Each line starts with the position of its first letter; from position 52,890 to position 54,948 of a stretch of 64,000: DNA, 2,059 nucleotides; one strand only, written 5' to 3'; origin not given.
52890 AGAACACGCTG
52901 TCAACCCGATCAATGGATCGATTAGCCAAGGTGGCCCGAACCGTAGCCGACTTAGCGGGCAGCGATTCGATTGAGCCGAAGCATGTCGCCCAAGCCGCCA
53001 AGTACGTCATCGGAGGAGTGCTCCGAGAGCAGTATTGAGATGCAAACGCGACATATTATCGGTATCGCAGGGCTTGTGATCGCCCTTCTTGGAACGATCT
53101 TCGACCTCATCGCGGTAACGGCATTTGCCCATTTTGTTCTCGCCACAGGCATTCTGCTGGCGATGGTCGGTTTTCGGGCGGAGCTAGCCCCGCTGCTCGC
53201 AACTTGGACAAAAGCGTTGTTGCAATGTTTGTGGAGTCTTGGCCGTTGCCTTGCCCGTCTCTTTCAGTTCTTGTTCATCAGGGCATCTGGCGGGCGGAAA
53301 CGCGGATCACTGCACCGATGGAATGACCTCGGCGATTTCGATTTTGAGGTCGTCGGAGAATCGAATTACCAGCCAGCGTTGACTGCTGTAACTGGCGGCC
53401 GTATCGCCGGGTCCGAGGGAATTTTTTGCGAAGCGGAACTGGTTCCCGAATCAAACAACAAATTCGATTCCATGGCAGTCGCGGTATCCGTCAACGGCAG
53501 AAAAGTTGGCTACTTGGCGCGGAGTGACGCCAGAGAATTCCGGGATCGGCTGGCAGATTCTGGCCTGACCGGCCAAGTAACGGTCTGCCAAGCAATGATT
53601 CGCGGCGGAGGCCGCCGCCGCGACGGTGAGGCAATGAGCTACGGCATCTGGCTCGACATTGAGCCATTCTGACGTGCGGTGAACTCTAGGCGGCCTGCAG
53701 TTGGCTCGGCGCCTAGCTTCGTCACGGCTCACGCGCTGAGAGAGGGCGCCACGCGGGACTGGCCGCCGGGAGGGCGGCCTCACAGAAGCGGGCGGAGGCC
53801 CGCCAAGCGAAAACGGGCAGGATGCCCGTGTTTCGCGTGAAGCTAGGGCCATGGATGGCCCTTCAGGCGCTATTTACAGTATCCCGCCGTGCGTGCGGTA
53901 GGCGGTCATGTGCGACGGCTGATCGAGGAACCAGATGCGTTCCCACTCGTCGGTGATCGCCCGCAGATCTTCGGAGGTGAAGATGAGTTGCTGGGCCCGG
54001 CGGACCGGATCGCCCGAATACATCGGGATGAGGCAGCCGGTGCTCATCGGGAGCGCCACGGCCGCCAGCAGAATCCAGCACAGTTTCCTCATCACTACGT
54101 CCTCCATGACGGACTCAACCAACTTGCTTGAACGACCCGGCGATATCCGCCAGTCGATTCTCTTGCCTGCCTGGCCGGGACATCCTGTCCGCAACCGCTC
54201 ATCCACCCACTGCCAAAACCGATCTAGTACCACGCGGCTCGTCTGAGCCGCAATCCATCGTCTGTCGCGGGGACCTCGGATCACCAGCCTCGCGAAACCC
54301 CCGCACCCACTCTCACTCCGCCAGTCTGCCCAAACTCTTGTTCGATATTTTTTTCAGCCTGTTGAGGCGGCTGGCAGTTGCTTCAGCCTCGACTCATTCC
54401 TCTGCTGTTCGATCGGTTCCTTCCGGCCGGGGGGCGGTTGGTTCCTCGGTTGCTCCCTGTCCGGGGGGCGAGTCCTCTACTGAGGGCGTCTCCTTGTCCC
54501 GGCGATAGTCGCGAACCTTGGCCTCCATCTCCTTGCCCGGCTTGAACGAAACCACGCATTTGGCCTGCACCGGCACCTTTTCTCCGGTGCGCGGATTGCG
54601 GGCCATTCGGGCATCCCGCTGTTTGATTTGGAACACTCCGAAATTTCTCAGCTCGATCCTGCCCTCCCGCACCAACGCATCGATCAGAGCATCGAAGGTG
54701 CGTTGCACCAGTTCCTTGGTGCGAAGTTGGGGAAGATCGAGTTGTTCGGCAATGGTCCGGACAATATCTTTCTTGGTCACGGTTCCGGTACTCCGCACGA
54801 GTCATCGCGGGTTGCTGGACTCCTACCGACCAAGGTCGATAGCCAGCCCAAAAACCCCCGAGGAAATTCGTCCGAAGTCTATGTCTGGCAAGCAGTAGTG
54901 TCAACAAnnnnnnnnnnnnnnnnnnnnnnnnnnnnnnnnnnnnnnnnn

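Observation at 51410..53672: ComM/YifB AAA+ protein translationally coupled to a membrane-anchored HIRAN protein: candidate two-gene DNA-processing module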

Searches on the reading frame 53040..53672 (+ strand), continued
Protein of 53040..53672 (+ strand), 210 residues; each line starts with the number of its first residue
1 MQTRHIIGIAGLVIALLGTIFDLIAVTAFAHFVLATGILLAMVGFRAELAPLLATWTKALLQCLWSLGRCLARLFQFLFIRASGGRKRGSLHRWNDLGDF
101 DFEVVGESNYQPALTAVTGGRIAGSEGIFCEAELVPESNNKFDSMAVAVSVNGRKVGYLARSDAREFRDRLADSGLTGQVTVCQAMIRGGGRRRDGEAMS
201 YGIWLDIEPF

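Call 65: search_solved_structures(query=A1, max_evalue=1, show_alignments=3)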
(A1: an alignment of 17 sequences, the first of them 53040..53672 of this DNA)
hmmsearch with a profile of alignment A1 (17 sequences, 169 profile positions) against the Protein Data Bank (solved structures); distinct sequences matched with E-value up to 1: 6.
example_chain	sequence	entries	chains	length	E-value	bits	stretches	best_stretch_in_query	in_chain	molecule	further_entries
3k2y_A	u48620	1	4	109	0.003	20.7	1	88-138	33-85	uncharacterized protein lp_0118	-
2mzn_A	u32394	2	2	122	0.0031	20.6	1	90-126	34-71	Helicase-like transcription factor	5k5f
4xzf_A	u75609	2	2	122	0.0031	20.6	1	90-126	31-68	Helicase-like transcription factor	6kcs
5bnh_A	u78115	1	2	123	0.0032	20.6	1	90-126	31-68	Helicase-like transcription factor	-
4s0n_A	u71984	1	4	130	0.0035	20.4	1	90-125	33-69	Helicase-like transcription factor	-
4xzg_A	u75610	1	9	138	0.0038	20.3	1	89-125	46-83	Helicase-like transcription factor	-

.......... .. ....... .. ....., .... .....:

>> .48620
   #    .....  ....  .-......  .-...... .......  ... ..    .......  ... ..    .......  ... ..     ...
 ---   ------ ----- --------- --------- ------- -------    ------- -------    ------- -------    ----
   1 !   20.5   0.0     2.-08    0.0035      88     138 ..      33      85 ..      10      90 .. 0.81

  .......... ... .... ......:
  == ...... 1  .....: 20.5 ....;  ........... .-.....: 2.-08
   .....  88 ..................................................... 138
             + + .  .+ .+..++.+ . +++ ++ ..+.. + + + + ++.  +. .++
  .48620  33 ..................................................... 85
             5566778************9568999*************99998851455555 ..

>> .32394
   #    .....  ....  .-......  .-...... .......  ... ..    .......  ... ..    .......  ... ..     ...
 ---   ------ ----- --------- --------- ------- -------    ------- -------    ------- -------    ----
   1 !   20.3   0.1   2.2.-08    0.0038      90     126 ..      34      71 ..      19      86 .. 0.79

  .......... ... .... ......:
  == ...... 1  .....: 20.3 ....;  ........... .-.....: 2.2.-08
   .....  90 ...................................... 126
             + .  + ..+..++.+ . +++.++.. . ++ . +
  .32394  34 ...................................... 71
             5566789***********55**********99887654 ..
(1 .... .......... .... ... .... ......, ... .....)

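Call 68: search_protein_families(library=pfam, proteins=[L094:5042-5782:+, L101:4987-5925:+, L122:4589-5719:+, L113:6767-7093:+, L129:6539-6805:+, L122:6659-6988:+, L101:6442-7002:+, L179:2799-5792:+, L189:2226-3722:+, L093:5063-5746:+], max_evalue=0.001)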
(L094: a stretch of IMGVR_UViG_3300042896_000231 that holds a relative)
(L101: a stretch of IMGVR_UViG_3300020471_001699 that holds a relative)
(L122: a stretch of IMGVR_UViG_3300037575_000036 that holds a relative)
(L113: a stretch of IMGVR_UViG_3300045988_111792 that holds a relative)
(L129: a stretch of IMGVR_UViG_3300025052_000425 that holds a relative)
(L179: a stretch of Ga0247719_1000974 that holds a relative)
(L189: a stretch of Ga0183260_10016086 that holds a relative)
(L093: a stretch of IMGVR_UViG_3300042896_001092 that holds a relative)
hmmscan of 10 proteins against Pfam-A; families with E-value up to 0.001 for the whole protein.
L094:5042-5782:+ (247 aa): 2 families
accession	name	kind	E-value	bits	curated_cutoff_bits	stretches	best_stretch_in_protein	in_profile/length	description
PF00717.28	Peptidase_S24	-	1.5e-22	79.9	23.3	1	115-239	1-116/116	Peptidase S24-like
PF01381.28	HTH_3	-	0.00029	21.3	23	1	22-48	5-32/55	Helix-turn-helix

L101:4987-5925:+ (313 aa): 1 family
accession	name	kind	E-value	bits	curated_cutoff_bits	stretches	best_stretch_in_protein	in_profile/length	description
PF00717.28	Peptidase_S24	-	9.6e-22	77.3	23.3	1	184-306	5-115/116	Peptidase S24-like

L122:4589-5719:+ (377 aa): 1 family
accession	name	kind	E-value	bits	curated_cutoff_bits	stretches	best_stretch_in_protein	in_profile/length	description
PF09669.15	Phage_pRha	-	2.4e-24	86.2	29.9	1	92-179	1-90/91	Phage regulatory protein Rha (Phage_pRha)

L113:6767-7093:+ (109 aa): 0 families

L129:6539-6805:+ (89 aa): 0 families

L122:6659-6988:+ (110 aa): 0 families

L101:6442-7002:+ (187 aa): 8 families
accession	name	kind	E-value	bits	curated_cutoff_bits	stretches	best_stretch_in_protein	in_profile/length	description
PF08281.18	Sigma70_r4_2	-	4.3e-07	29.9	25.7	1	80-118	11-50/54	Sigma-70, region 4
PF00196.25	GerE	-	7.6e-07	29.1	23.5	1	80-130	3-53/57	Bacterial regulatory proteins, luxR family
PF13384.12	HTH_23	-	3.7e-06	27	24.6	1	83-111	6-34/50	Homeodomain-like domain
PF13518.12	HTH_28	-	8.1e-05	23.1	25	1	83-111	1-29/52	Helix-turn-helix domain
PF13542.12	HTH_Tnp_ISL3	-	0.0001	22.1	27.4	1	87-112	19-44/51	Helix-turn-helix domain of transposase family ISL3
PF04967.18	HTH_10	-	0.00033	20.8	23.1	1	93-119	22-48/53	HTH DNA binding domain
PF13412.12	HTH_24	-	0.00033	20.6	21.9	1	94-118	17-41/48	Winged helix-turn-helix DNA-binding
PF12840.13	HTH_20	-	0.00046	20.5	27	0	91-116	15-40/51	Helix-turn-helix domain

L179:2799-5792:+ (998 aa): 5 families
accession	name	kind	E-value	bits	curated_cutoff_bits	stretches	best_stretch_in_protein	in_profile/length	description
PF13476.12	AAA_23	-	2.5e-15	58.1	27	1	5-229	1-175/201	AAA domain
PF13558.12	SbcC_Walker_B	-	3.2e-10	40.6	27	1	882-939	28-89/90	SbcC/RAD50-like, Walker B motif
PF02463.25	SMC_N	-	4.8e-09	36.4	40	0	5-82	4-88/220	RecF/RecN/SMC N terminal domain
PF13555.12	AAA_29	-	8.7e-05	22.6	27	1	9-51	7-48/61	P-loop containing region of AAA domain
PF13175.12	AAA_15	-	0.00055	20.1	32.1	1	6-45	3-43/374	AAA ATPase domain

L189:2226-3722:+ (499 aa): 1 family
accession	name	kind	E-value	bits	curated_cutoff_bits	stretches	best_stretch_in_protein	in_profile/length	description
PF00226.36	DnaJ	-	0.00036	21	27.8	1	104-145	8-53/63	DnaJ domain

L093:5063-5746:+ (228 aa): 2 families
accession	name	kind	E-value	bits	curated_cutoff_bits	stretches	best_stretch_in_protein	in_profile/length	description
PF00717.28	Peptidase_S24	-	1.3e-15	57.5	23.3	1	96-217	5-115/116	Peptidase S24-like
PF07022.19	Phage_CI_repr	-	0.00035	21.3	22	1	20-72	12-65/65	Bacteriophage CI repressor helix-turn-helix domain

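Call 85: search_dna_similar(query=window:53040-53672:+, collection=phages, mode=protein, max_evalue=0.00001, max_rows=30)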
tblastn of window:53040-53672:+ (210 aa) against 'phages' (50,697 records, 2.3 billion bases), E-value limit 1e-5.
Records with a match: 2; places in all: 2; records where one place covers at least 80% of the query: 0.
Best place of each record, by identity: <60% 2.
By first word of the organism name: Nostoc 1; Bacteriophage 1.
By host as written in the record: Nostoc sp. 1; - 1.
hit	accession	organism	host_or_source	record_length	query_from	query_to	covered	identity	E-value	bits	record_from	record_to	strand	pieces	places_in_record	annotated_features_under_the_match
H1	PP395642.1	Nostoc phage Nsp-JY10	Nostoc sp.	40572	98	210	54%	38.1%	1e-10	66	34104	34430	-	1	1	hypothetical protein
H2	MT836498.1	Bacteriophage sp.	human fecal samples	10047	102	178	37%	45.5%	8e-11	66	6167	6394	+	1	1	record has no annotation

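Call 86: get_annotated_region(hit=H1, flank=4000)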
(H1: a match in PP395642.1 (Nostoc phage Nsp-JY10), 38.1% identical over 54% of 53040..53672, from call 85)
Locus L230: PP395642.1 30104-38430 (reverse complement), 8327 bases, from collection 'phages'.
description: Nostoc phage Nsp-JY10, complete genome.
organism: Nostoc phage Nsp-JY10 (NCBI taxid 3126658)
taxonomy: Viruses; Duplodnaviria; Heunggongvirae; Uroviricota; Caudoviricetes
host: Nostoc sp.; source: -; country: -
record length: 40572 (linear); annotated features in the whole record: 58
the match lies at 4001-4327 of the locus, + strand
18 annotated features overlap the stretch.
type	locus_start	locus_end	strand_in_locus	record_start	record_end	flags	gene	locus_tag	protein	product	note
CDS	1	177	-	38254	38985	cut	-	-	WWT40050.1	hypothetical protein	p097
CDS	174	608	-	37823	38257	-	-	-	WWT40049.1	hypothetical protein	-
CDS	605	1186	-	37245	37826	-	-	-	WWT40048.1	hypothetical protein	-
CDS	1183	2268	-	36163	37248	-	-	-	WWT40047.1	hypothetical protein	-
CDS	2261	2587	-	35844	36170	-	-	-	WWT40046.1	hypothetical protein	-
CDS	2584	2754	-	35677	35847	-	-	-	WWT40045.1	hypothetical protein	-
CDS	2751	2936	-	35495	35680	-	-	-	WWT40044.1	hypothetical protein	-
CDS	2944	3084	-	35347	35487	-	-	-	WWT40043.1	hypothetical protein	-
CDS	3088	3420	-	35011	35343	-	-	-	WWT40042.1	hypothetical protein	-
CDS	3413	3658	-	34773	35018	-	-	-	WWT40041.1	hypothetical protein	-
CDS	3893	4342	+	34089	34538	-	-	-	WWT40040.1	hypothetical protein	-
CDS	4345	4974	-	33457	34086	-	-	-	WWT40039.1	HTH_XRE domain containing protein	-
CDS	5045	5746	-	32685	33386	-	-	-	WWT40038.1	hypothetical protein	-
CDS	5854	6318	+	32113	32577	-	-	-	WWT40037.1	hypothetical protein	-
CDS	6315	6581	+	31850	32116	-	-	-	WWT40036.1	hypothetical protein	-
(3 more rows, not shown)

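Call 87: search_dna_similar(query=window:53040-53672:+, collection=plasmids, mode=protein, max_evalue=0.00001, max_rows=20)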
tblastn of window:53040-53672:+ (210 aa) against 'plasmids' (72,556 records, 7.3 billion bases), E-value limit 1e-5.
Records with a match: 6; places in all: 6; records where one place covers at least 80% of the query: 0.
Best place of each record, by identity: <60% 6.
By first word of the organism name: Xanthomonas 5; Eleftheria 1.
By predicted mobility (MOB-suite, as given by PLSDB): conjugative 5; mobilizable 1.
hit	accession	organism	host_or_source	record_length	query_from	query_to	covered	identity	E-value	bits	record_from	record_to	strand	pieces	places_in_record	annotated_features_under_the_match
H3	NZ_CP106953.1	Eleftheria terrae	soil sample,soil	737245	94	210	56%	53.0%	2e-29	121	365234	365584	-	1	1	hypothetical protein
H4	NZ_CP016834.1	Xanthomonas fragariae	strawberry leaf tissue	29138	94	195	49%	33.6%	8e-7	56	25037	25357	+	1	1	hypothetical protein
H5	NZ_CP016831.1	Xanthomonas fragariae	strawberry leaf tissue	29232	94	195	49%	33.6%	8e-7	56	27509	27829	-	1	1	hypothetical protein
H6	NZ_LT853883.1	Xanthomonas fragariae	-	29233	94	195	49%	33.6%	8e-7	56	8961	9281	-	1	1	hypothetical protein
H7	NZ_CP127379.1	Xanthomonas fragariae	Strawberry,cell culture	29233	94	195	49%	33.6%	8e-7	56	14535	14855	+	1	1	hypothetical protein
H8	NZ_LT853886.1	Xanthomonas fragariae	-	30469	94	195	49%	33.6%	8e-7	56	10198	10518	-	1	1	hypothetical protein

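Call 95: get_annotated_region(hit=H3, flank=6000)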
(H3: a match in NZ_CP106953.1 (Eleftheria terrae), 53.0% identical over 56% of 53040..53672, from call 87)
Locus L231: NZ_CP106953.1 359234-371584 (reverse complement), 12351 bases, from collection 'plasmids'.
description: Eleftheria terrae strain P9846-PB plasmid unnamed2
organism: Eleftheria terrae (NCBI taxid 1597781)
taxonomy: Bacteria; Pseudomonadota; Betaproteobacteria; Burkholderiales; ; Eleftheria; Eleftheria terrae
host: -; source: soil sample,soil; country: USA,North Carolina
typing (MOB-suite, as given by PLSDB): mobilizable; relaxase MOBP
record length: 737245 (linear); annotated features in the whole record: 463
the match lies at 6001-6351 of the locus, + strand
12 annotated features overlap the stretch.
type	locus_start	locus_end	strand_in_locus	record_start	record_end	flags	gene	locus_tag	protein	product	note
CDS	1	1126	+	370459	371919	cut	-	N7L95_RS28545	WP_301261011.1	IS4 family transposase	-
CDS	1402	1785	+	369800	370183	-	-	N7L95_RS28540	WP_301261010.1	transposase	GO:0006313 - DNA transposition [Evidence IEA]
CDS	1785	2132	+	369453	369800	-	tnpB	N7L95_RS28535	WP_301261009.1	IS66 family insertion sequence element accessory protein TnpB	-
CDS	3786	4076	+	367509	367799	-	-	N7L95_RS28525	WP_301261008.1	hypothetical protein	-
CDS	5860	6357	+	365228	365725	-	-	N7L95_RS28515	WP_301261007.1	hypothetical protein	-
CDS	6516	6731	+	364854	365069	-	-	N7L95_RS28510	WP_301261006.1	hypothetical protein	-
CDS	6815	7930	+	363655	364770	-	-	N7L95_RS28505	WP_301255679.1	IS5 family transposase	-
CDS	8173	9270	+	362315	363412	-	-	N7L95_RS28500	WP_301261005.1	hypothetical protein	-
CDS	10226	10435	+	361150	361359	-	-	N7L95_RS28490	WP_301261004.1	hypothetical protein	-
CDS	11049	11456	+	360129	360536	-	-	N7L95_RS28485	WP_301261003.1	hypothetical protein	-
CDS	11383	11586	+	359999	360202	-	-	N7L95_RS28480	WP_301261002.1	hypothetical protein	-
CDS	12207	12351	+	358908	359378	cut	-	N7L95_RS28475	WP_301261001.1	lysozyme inhibitor LprI family protein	-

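Call 97: fold_search(model_id=the predicted structure, library=viral)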
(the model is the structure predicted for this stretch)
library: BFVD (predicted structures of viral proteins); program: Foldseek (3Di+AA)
matches with E <= 10: 437; with E <= 0.001: 11
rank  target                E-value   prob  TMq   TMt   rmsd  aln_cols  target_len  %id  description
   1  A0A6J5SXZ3            3.5e-08  1.00  0.41  0.48   3.4       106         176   30  HIRAN domain containing protein [uncultured Caudovirales phage]
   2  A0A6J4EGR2            7.9e-06  1.00  0.33  0.50   4.8       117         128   20  (no name in the UniProt tables at hand)
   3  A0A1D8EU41            2.1e-05  1.00  0.40  0.17   4.2       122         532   16  DNA binding domain protein [Propionibacterium phage E6]
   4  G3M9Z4                7.7e-05  1.00  0.30  0.48   5.3       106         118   17  Gp253 [Bacillus phage G]
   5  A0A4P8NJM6            1.2e-04  0.99  0.19  0.34  12.6       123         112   15  (no name in the UniProt tables at hand)
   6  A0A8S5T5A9            1.4e-04  1.00  0.31  0.18   8.7       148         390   18  DUF4236 domain-containing protein [Myoviridae sp. ct6eX13]
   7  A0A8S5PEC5            1.9e-04  1.00  0.33  0.35  10.8       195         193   16  Glycine rich protein family [Siphoviridae sp. ct0UO21]
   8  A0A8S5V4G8            3.7e-04  0.91  0.21  0.15  19.3       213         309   17  HIRAN domain [Myoviridae sp. ctKkB1]
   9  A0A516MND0            4.8e-04  1.00  0.25  0.37  10.6       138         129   14  (no name in the UniProt tables at hand)
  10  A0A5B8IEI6            5.5e-04  1.00  0.29  0.44   5.8       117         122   17  HIRAN domain protein [Mimiviridae sp. ChoanoV1]
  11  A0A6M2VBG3            8.7e-04  1.00  0.31  0.38   8.5       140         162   16  (no name in the UniProt tables at hand)
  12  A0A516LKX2            2.6e-03  0.99  0.28  0.20   5.0       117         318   12  (no name in the UniProt tables at hand)
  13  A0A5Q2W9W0            3.4e-03  0.80  0.21  0.33  10.5       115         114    8  (no name in the UniProt tables at hand)
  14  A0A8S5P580            1.1e-02  0.99  0.31  0.16   4.5       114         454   16  DNA polymerase III subunit alpha [Siphoviridae sp. ct3yx7]
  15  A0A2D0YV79            1.5e-02  0.44  0.20  0.22  13.7       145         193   14  DNA ligase [Vibrio phage JSF28]
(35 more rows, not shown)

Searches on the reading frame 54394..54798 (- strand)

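Call 3: search_protein_families(library=pfam, proteins=[window:54394-54798:-], max_evalue=0.01)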
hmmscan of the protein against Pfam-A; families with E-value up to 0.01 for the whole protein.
window:54394-54798:- (134 aa): 4 families
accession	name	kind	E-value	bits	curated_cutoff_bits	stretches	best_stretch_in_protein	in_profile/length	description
PF00216.26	Bac_DNA_binding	-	1.2e-26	93.1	22.4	1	7-95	1-89/90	Bacterial DNA-binding protein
PF18289.6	HU-CCDC81_euk_2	-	0.002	18.6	26.1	1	15-65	9-61/75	CCDC81 eukaryotic HU domain 2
PF18291.6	HU-HIG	-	0.0032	17.9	26.2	1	3-97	28-120/125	HU domain fused to wHTH, Ig, or Glycine-rich motif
PF18175.6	HU-CCDC81_bac_2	-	0.0092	16.3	35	0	13-60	4-51/70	CCDC81-like prokaryotic HU domain 2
